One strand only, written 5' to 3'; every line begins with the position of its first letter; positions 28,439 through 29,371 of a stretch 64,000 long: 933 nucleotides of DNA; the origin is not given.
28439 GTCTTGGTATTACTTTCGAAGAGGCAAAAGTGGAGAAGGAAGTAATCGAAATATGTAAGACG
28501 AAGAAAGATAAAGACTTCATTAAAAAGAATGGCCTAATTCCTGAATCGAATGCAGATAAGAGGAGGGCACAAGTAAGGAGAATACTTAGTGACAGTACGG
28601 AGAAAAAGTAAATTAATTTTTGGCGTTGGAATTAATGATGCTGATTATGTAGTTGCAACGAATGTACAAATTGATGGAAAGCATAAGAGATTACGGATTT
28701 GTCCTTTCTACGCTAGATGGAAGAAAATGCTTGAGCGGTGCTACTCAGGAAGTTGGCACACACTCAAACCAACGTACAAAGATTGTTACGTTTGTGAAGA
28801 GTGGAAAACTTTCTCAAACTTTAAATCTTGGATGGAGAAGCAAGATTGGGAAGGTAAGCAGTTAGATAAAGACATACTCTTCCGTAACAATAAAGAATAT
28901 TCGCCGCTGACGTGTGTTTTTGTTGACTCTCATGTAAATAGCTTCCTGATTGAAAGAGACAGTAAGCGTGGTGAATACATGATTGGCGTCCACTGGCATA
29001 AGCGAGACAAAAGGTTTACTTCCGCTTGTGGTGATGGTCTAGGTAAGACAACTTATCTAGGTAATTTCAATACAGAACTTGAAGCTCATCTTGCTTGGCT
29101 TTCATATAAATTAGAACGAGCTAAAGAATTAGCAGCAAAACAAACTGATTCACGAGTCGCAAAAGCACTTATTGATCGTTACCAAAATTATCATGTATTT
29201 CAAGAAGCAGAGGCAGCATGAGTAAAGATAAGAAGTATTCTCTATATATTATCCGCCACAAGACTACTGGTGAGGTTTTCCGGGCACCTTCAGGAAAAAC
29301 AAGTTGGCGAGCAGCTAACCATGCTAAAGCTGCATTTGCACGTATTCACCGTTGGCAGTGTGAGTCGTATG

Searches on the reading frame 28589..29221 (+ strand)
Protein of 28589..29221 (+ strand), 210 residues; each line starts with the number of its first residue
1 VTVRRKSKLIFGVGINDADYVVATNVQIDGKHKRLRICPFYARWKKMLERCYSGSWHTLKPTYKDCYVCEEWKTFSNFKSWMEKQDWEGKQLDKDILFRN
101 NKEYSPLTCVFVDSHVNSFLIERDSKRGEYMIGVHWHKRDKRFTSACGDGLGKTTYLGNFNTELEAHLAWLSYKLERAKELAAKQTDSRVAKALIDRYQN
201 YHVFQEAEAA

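Call 58: search_protein_families(library=pfam, proteins=[window:28589-29221:+], max_evalue=0.01)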
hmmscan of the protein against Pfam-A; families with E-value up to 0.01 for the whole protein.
window:28589-29221:+ (210 aa): 0 families

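Call 64: search_protein_families(library=phrogs, proteins=[window:28589-29221:+], max_evalue=0.001)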
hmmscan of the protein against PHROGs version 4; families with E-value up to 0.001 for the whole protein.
window:28589-29221:+ (210 aa): 7 families
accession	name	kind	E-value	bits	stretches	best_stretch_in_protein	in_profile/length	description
phrog_953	-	DNA, RNA and nucleotide metabolism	8.1e-92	309.7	1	3-202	192-389/420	HNH endonuclease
phrog_374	-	DNA, RNA and nucleotide metabolism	2.9e-37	129.8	1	37-204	269-434/617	HNH endonuclease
phrog_30929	-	unknown function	1.8e-23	84.1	1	7-180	2-182/413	-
phrog_2081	-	DNA, RNA and nucleotide metabolism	1.9e-21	77.7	1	39-119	104-193/433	HNH endonuclease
phrog_3377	-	DNA, RNA and nucleotide metabolism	6.7e-10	40.1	1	38-118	12-91/196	HNH endonuclease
phrog_8790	-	DNA, RNA and nucleotide metabolism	9.5e-09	36.5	1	30-115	15-97/241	restriction endonuclease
phrog_99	-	DNA, RNA and nucleotide metabolism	3.4e-06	28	1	132-191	216-273/383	HNH endonuclease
